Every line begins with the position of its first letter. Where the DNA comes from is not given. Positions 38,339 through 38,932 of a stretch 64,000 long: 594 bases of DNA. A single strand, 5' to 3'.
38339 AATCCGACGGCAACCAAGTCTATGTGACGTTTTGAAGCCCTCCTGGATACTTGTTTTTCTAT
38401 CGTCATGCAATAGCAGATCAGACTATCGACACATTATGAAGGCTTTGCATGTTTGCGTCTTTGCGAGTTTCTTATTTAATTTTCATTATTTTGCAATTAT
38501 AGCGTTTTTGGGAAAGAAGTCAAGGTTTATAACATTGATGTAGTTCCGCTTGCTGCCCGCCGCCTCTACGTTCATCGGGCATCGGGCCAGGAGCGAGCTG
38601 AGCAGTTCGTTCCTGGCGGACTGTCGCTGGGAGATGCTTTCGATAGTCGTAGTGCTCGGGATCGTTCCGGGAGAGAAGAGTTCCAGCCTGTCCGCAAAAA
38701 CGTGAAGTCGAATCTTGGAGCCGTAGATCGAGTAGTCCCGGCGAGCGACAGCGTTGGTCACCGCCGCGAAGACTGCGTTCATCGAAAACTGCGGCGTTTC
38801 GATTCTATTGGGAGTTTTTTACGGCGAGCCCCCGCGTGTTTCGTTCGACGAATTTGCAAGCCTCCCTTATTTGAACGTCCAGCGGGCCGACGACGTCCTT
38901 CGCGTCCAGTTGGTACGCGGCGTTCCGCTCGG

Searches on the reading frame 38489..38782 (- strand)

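Call 42: search_protein_families(library=pfam, proteins=[window:38489-38782:-], max_evalue=0.001)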
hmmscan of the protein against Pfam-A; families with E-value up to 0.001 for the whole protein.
window:38489-38782:- (98 aa): 1 family
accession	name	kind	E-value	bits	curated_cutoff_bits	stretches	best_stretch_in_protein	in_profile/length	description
PF13749.12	HATPase_c_4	-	4.3e-12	46.3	26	1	21-77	1-59/89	Putative ATP-dependent DNA helicase recG C-terminal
